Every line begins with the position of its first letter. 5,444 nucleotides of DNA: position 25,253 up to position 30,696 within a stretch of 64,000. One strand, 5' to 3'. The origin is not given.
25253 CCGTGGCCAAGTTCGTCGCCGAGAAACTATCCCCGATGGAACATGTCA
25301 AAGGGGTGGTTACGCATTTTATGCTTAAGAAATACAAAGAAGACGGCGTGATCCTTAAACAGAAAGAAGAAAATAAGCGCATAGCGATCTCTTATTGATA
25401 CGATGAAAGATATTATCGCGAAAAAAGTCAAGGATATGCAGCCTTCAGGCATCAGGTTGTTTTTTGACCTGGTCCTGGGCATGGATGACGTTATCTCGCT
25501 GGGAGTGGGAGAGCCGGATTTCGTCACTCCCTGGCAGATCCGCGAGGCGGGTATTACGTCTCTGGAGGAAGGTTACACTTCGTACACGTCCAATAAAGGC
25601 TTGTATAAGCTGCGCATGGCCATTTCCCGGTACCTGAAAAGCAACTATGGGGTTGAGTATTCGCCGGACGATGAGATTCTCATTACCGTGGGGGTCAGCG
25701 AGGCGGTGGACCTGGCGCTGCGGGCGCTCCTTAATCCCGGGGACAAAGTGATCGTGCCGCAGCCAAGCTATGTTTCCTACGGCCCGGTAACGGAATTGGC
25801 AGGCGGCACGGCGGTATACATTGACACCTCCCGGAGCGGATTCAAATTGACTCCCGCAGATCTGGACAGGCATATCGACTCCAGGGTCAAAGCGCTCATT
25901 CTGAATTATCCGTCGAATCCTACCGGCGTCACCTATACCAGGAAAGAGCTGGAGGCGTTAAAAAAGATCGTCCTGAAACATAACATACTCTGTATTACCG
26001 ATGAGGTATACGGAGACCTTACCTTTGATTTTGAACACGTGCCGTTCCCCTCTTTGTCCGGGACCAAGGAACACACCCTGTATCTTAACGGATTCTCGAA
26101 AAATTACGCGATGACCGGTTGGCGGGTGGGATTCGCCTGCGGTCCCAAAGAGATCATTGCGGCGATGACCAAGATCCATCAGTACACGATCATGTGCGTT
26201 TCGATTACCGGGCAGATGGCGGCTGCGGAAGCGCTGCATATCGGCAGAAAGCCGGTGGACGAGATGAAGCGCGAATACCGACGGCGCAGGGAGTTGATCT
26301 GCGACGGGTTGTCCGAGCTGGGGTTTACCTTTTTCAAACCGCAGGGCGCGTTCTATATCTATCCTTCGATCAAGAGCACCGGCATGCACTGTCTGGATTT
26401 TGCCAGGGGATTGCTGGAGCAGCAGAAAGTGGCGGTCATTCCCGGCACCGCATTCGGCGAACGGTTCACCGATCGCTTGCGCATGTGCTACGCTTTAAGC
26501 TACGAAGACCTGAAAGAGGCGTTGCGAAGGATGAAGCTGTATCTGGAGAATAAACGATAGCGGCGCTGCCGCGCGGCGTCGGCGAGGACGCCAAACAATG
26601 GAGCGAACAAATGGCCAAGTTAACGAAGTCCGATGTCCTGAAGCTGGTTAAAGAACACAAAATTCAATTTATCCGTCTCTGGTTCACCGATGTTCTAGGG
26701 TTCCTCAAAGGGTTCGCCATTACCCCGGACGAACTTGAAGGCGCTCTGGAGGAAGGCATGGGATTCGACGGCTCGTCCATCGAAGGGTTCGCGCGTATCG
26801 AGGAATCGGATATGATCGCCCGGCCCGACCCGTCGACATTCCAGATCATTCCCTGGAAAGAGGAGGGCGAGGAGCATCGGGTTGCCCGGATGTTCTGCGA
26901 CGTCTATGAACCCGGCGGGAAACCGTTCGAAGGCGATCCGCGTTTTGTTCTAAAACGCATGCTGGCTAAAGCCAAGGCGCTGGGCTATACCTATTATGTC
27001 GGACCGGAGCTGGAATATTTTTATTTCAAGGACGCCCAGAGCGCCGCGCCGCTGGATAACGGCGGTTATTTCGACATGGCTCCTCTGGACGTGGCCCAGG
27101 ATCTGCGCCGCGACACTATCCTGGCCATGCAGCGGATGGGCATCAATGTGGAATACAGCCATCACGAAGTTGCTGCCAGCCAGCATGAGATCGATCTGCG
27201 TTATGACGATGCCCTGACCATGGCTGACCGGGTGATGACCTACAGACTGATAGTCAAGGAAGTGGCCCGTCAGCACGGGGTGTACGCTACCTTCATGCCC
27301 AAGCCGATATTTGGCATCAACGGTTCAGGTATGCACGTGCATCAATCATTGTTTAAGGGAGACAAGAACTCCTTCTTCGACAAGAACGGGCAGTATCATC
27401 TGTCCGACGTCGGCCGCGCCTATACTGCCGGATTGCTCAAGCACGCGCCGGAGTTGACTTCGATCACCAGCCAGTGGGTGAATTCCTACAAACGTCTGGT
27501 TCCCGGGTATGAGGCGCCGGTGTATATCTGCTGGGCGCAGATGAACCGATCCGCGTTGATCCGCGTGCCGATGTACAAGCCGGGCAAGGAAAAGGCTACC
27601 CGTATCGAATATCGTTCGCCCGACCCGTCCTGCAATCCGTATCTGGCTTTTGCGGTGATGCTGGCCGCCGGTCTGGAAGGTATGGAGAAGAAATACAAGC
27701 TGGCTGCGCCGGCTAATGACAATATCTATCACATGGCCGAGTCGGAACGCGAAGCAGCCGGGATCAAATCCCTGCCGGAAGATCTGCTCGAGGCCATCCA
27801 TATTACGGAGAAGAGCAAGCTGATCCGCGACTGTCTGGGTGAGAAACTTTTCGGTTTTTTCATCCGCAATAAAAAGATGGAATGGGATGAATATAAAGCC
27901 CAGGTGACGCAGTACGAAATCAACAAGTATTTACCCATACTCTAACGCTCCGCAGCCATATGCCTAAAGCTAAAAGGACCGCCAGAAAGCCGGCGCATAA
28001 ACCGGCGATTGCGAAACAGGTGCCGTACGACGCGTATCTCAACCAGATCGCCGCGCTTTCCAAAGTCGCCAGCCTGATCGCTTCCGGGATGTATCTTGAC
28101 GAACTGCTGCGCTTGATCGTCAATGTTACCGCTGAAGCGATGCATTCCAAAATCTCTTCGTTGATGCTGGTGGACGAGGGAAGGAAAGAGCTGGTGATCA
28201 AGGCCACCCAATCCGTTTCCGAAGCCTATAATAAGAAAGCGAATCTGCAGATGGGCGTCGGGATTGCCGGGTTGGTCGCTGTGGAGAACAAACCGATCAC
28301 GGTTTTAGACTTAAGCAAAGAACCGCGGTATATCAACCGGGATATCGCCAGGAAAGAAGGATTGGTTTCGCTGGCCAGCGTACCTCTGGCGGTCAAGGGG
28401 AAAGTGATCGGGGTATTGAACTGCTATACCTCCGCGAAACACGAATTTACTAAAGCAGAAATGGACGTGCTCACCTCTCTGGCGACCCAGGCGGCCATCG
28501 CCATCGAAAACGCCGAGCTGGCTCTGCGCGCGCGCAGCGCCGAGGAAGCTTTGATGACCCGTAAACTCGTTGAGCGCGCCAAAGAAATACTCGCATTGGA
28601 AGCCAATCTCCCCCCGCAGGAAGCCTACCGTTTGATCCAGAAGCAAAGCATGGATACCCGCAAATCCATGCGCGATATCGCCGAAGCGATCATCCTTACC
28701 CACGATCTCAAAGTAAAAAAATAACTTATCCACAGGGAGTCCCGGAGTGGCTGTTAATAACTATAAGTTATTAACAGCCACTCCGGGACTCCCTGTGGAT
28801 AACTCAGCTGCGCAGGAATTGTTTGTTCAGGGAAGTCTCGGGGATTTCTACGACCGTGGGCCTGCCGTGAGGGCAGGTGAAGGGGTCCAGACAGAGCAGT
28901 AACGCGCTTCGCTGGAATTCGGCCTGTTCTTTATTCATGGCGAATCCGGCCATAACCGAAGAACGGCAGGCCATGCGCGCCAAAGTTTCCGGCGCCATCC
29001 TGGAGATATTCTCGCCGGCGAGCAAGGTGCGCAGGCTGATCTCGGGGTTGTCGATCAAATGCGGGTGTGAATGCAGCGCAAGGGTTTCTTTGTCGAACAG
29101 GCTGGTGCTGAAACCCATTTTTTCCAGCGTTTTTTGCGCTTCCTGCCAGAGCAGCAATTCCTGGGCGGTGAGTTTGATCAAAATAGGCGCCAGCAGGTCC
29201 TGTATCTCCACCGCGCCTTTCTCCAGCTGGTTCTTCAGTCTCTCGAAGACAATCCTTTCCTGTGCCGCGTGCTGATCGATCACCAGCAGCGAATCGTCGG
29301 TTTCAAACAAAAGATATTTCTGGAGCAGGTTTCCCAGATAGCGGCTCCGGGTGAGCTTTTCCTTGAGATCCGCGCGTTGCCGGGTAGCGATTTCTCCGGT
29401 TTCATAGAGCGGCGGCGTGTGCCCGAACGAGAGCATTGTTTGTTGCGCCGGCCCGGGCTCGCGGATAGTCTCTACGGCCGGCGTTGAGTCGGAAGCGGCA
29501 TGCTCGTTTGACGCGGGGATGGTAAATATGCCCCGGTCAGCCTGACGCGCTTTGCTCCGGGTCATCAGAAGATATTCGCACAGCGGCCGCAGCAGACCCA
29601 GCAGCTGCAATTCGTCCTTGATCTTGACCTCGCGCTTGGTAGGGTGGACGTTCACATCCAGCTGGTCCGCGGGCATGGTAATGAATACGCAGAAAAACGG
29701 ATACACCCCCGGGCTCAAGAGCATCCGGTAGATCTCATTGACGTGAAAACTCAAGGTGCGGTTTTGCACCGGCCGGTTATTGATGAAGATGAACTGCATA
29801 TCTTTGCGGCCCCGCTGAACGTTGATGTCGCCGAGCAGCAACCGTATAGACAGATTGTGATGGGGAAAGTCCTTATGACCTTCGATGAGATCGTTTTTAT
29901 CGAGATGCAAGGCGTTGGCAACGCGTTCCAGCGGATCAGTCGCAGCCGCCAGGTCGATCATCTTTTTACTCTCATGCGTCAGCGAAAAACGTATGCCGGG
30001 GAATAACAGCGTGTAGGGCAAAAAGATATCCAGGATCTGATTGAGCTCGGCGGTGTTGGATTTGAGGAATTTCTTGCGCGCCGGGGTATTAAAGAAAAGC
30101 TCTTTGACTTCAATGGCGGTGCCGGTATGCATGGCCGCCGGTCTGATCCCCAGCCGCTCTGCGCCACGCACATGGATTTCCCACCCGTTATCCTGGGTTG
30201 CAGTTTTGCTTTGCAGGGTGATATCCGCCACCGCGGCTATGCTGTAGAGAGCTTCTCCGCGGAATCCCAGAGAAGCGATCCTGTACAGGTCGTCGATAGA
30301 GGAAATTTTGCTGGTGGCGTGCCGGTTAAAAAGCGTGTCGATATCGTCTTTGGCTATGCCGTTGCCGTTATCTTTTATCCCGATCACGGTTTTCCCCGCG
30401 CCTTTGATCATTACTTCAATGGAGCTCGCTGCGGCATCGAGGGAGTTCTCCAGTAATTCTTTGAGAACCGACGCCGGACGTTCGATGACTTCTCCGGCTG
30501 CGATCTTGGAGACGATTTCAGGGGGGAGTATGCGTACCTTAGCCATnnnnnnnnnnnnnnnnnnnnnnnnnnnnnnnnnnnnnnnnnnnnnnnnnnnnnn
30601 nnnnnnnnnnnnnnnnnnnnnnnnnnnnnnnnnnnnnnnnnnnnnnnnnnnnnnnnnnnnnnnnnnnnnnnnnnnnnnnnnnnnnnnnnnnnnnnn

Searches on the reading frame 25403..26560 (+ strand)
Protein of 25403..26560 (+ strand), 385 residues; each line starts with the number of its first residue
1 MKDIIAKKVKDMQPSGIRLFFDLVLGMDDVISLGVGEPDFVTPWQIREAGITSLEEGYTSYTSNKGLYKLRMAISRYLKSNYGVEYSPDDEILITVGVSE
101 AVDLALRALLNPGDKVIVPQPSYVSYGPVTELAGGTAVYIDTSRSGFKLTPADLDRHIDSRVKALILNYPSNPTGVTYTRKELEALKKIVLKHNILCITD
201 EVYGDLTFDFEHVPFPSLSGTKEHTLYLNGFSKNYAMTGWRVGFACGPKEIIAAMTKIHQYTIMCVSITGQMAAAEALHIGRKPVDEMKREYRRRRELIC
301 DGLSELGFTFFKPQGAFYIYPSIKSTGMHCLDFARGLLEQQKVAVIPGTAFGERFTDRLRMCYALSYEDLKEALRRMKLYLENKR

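Call 68: search_protein_families(library=pfam, proteins=[window:25403-26560:+], max_evalue=0.00001)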
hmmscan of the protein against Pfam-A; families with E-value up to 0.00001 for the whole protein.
window:25403-26560:+ (385 aa): 3 families
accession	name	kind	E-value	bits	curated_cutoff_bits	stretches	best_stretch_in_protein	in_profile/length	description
PF00155.27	Aminotran_1_2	-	2.3e-74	251.2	19.7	1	29-376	2-360/361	Aminotransferase class I and II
PF00266.25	Aminotran_5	-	2.4e-08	33.8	21.5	1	88-202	60-177/371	Aminotransferase class-V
PF01041.23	DegT_DnrJ_EryC1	-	9.1e-08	32.1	19.8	1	99-200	49-145/360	DegT/DnrJ/EryC1/StrS aminotransferase family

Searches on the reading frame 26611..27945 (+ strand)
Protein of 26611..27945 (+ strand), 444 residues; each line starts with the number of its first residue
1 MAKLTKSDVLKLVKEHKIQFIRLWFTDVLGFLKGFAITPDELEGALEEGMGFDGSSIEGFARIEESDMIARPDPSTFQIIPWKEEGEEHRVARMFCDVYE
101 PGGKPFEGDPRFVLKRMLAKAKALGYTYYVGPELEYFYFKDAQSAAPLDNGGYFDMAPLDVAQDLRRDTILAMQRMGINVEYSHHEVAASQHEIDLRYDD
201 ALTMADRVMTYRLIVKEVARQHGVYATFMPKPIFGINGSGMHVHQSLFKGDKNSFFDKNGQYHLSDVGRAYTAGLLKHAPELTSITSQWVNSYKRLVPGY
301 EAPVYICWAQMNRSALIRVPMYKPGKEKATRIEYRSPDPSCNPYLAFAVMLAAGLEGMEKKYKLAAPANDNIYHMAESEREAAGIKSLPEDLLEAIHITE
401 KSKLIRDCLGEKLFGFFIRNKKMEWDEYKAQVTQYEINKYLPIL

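Call 68: search_protein_families(library=pfam, proteins=[window:26611-27945:+], max_evalue=0.00001)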
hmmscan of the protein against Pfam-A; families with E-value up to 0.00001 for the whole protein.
window:26611-27945:+ (444 aa): 2 families
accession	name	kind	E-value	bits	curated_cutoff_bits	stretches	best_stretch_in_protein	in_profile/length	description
PF00120.29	Gln-synt_C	-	7.8e-132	439.9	24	1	108-440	2-344/344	Glutamine synthetase, catalytic domain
PF03951.24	Gln-synt_N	-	2.2e-31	107.8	33.4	1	17-101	1-82/82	Glutamine synthetase, beta-Grasp domain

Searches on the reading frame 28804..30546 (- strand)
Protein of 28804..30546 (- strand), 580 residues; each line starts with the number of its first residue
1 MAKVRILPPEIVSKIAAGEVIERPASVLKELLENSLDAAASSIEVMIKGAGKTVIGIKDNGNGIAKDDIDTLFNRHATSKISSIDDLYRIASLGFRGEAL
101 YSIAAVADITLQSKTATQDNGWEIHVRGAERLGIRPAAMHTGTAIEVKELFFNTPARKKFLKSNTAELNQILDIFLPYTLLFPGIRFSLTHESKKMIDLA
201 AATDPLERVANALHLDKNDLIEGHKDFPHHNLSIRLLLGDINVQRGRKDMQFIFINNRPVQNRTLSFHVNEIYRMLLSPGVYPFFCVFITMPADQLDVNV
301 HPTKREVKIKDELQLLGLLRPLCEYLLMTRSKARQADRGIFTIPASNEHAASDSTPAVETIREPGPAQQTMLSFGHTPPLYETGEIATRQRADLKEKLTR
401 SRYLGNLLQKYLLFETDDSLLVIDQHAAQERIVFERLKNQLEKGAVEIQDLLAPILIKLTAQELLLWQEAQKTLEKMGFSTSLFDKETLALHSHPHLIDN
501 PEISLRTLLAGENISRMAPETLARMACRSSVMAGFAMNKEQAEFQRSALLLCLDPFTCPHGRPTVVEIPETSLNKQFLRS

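Call 68: search_protein_families(library=pfam, proteins=[window:28804-30546:-], max_evalue=0.00001)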
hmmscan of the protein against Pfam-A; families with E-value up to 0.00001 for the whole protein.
window:28804-30546:- (580 aa): 4 families
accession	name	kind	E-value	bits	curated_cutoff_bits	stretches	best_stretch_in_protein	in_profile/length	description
PF08676.16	MutL_C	-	3.5e-31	108.3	25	1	405-534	2-139/142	MutL C terminal dimerisation domain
PF01119.25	DNA_mis_repair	-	6.2e-25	87.6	26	1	229-320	20-111/119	DNA mismatch repair protein, C-terminal domain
PF13589.12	HATPase_c_3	-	3.2e-10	40.6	25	1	25-118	4-97/137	Histidine kinase-, DNA gyrase B-, and HSP90-like ATPase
PF02518.31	HATPase_c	-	4.9e-08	33.8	26.4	1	22-78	4-63/111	Histidine kinase-, DNA gyrase B-, and HSP90-like ATPase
